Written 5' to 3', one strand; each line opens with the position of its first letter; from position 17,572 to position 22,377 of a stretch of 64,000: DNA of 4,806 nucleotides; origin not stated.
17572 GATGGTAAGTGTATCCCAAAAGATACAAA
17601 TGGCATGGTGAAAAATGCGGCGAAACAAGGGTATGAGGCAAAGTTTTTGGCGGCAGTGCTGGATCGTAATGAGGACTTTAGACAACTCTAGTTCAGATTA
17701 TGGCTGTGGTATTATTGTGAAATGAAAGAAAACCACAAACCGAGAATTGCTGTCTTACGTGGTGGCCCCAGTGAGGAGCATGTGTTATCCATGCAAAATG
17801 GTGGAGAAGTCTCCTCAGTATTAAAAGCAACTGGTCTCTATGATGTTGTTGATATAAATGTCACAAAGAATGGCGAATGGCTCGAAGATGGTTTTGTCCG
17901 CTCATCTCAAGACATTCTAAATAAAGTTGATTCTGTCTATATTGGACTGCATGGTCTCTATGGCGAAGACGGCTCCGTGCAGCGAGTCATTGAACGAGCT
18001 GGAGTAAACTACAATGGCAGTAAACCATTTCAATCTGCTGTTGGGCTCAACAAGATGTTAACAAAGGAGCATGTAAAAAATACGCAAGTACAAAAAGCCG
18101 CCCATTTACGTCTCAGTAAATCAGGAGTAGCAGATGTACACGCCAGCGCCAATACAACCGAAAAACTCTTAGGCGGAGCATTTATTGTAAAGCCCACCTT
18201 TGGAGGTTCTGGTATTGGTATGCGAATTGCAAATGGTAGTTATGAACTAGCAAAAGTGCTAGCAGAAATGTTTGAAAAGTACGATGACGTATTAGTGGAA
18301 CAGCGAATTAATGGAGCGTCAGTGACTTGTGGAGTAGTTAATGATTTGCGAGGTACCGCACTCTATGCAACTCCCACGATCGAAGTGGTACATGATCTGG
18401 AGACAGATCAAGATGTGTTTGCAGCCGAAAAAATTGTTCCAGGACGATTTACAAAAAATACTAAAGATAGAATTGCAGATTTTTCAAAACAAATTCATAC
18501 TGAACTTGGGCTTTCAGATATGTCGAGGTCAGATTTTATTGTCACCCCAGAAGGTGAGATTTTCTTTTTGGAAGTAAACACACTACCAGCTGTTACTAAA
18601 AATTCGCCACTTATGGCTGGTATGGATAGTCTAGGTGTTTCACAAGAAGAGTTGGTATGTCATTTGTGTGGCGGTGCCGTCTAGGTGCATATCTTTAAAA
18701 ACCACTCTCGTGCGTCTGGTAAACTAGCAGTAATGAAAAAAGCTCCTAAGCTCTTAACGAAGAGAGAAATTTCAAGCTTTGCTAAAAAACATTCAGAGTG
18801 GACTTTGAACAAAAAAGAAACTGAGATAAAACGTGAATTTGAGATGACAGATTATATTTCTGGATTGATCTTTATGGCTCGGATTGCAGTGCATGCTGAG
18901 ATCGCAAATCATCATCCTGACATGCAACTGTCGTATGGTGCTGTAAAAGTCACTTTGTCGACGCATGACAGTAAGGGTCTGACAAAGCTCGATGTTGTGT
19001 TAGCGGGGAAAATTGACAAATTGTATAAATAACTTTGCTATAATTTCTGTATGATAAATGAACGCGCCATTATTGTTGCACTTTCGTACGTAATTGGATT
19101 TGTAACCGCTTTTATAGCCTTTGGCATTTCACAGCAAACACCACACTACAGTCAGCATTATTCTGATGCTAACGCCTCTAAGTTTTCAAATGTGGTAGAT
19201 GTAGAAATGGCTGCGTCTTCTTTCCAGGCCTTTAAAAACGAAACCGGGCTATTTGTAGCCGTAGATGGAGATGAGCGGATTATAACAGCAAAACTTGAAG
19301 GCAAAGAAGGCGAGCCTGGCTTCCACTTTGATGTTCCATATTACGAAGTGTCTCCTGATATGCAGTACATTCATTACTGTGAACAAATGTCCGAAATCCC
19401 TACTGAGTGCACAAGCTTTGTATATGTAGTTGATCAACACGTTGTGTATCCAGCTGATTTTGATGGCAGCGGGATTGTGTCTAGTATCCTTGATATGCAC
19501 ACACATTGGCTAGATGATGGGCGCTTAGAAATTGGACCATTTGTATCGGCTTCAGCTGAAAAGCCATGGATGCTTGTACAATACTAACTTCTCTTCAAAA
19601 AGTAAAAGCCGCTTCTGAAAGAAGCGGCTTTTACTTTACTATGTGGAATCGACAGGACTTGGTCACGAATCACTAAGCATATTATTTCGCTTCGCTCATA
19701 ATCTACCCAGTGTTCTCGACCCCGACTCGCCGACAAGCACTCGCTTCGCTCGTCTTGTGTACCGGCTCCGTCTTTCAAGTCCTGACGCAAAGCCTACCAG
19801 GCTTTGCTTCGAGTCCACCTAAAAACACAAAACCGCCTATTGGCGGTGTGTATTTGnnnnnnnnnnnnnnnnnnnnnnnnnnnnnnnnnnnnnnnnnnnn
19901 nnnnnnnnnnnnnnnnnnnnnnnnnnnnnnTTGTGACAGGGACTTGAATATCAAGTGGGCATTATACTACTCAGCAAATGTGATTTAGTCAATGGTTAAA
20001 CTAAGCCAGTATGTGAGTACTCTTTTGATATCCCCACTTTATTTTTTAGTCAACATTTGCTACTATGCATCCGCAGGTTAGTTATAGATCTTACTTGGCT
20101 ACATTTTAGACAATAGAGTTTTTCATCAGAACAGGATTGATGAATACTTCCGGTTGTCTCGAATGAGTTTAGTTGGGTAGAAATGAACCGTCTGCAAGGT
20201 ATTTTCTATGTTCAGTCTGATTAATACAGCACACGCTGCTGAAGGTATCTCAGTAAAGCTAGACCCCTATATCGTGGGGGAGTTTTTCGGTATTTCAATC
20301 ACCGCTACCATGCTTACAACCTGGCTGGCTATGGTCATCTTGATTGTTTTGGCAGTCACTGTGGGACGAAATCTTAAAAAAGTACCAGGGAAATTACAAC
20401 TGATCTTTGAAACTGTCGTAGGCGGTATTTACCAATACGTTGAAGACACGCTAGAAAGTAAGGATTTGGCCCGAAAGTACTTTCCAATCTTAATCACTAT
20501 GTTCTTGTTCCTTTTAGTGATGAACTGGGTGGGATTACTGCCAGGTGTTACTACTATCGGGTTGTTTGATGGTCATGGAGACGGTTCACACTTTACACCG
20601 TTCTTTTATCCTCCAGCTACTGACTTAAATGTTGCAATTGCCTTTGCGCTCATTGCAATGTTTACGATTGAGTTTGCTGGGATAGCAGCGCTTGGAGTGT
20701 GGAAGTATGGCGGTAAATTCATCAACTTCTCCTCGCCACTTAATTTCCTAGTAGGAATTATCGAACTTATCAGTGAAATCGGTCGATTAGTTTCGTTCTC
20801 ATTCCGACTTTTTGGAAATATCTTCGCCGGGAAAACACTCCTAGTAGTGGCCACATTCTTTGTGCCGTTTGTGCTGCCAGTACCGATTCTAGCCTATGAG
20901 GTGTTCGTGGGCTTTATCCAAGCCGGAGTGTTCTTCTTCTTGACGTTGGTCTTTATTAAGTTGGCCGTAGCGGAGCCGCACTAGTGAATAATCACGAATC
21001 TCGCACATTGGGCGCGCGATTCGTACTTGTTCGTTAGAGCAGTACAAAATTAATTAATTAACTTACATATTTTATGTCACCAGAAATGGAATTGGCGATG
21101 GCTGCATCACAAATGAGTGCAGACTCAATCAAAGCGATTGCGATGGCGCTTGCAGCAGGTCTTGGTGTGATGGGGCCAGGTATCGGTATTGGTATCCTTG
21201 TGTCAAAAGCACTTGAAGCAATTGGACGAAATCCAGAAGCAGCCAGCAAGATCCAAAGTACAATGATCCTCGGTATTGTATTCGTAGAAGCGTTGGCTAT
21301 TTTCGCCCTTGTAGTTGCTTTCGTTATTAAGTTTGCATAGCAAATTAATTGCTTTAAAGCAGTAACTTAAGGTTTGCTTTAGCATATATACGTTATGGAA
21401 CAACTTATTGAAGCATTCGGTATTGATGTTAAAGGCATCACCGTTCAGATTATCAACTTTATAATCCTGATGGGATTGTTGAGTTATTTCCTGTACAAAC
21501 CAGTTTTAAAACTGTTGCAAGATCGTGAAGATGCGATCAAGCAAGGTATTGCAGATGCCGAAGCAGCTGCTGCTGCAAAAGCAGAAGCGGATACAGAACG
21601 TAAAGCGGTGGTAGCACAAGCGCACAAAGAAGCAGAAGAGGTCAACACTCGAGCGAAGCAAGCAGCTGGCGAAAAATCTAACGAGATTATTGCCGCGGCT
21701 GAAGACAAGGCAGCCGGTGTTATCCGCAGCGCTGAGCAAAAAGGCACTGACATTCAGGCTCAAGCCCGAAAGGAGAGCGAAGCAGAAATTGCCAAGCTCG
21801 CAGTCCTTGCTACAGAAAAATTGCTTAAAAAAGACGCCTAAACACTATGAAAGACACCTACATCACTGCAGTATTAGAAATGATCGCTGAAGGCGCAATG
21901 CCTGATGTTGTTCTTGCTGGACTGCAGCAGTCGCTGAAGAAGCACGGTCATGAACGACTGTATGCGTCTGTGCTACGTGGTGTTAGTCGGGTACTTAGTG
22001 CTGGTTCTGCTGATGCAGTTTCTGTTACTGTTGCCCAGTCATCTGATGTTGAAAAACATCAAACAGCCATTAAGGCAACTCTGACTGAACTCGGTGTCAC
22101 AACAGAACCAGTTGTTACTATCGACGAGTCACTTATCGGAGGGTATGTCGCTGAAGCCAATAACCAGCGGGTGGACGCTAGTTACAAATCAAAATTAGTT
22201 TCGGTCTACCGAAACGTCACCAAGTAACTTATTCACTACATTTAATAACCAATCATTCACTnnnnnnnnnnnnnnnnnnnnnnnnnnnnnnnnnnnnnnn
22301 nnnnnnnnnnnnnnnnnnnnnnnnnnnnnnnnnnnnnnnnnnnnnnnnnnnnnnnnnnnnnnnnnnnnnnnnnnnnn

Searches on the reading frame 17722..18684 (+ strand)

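Call 84: search_protein_families(library=pfam, proteins=[window:17722-18684:+], max_evalue=0.001)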
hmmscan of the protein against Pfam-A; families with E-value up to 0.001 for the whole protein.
window:17722-18684:+ (320 aa): 6 families
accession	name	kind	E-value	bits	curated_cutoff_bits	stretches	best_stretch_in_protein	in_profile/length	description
PF07478.18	Dala_Dala_lig_C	-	1.6e-27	96.8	24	1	140-315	24-202/204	D-ala D-ala ligase C-terminus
PF01820.27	Dala_Dala_lig_N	-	7.6e-17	62.4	34.6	2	61-100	82-121/121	D-ala D-ala ligase N-terminus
PF02786.22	CPSase_L_D2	-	2.4e-09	37.5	19.8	1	134-287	21-178/211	Carbamoyl-phosphate synthase L chain, ATP binding domain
PF02222.28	ATP-grasp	-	2.2e-06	27.9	27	1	125-272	4-147/179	ATP-grasp domain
PF13535.11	ATP-grasp_4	-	5.2e-05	23.4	27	1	154-288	5-151/160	ATP-grasp domain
PF02655.19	ATP-grasp_3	-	0.00018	22.1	23.2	1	151-287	31-155/160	ATP-grasp domain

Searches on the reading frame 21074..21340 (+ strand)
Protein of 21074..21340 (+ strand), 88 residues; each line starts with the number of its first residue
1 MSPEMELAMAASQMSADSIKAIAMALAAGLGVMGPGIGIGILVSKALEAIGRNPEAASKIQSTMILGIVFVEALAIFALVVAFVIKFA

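Call 3: search_protein_families(library=pfam, proteins=[window:21074-21340:+], max_evalue=1)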
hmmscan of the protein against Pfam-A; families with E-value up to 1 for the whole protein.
window:21074-21340:+ (88 aa): 1 family
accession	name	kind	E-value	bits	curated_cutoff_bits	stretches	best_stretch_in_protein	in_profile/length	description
PF00137.26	ATP-synt_C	-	5.3e-18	65.5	24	1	22-85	1-60/60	ATP synthase subunit C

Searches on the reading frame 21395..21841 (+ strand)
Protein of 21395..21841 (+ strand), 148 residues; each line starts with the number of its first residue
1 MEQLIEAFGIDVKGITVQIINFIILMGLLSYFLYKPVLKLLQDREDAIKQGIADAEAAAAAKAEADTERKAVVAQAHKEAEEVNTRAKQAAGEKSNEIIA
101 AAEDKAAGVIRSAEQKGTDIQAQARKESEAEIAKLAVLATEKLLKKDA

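Call 3: search_protein_families(library=pfam, proteins=[window:21395-21841:+], max_evalue=1)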
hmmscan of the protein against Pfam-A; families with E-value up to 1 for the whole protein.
window:21395-21841:+ (148 aa): 4 families
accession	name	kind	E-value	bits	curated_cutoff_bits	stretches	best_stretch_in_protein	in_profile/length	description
PF00430.23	ATP-synt_B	-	2.6e-20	73.3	28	1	15-144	2-131/132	ATP synthase B/B' CF(0)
PF05103.18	DivIVA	-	0.13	12.7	28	1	40-98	57-116/131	DivIVA protein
PF19610.4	DUF6115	-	0.23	12.3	27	1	39-121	30-105/134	Family of unknown function (DUF6115)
PF16999.10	V-ATPase_G_2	-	0.27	12.3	28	0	90-140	23-73/104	Vacuolar (H+)-ATPase G subunit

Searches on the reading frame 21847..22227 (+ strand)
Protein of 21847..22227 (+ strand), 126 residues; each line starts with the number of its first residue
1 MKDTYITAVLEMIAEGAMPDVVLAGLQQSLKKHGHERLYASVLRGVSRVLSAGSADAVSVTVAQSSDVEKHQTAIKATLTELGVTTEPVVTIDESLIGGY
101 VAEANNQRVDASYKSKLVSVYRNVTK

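Call 3: search_protein_families(library=pfam, proteins=[window:21847-22227:+], max_evalue=1)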
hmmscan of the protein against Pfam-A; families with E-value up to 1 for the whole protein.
window:21847-22227:+ (126 aa): 2 families
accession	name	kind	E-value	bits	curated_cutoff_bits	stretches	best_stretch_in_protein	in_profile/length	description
PF00213.23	OSCP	-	1.1e-06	29.3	22.3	1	36-120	82-168/172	ATP synthase delta (OSCP) subunit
PF23189.1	UPF0261_C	-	0.014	15.1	27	1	28-65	69-106/218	Uncharacterised protein family (UPF0261) C-terminal domain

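Call 42: search_protein_families(library=ncbifam, proteins=[window:21847-22227:+], max_evalue=0.1)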
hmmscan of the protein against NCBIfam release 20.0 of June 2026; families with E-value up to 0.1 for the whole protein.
window:21847-22227:+ (126 aa): 12 families
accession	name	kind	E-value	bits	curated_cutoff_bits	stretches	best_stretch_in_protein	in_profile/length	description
NF004401.0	PRK05758.2-1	equivalog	2e-08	34.6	116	1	22-123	73-176/178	F0F1 ATP synthase subunit delta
NF009964.0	PRK13429.1-3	equivalog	2.3e-06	27.6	154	1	62-123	116-175/180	F0F1 ATP synthase subunit delta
NF004402.0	PRK05758.2-2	equivalog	1.6e-05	25.1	115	1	52-120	103-173/179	F0F1 ATP synthase subunit delta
NF009976.0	PRK13441.1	equivalog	2.8e-05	24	153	1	57-125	107-177/182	F0F1 ATP synthase subunit delta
NF004406.0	PRK05758.3-2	equivalog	2.9e-05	24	172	1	57-120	115-178/186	F0F1 ATP synthase subunit delta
NF006574.0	PRK09098.1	subfamily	0.00077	18.9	278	1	18-124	115-222/277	HrpE/YscL family type III secretion apparatus protein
TIGR01145.1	ATP_synt_delta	equivalog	0.0078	16.5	57.5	1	57-120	104-168/172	ATP synthase F1 subunit delta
NF009969.0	PRK13434.1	equivalog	0.02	14.8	179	1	89-121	138-170/186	F0F1 ATP synthase subunit delta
NF004403.0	PRK05758.2-4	equivalog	0.027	14.6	148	1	55-125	107-177/180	F0F1 ATP synthase subunit delta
NF005209.0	PRK06680.1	subfamily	0.046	12.6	320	1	12-114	178-278/286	D-amino-acid transaminase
TIGR02196.1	GlrX_YruB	hypoth_equivalog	0.048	14.2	88.55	1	66-106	30-70/74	glutaredoxin-like protein, YruB-family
NF004404.0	PRK05758.2-5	equivalog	0.065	13.3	221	1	55-118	104-169/177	F0F1 ATP synthase subunit delta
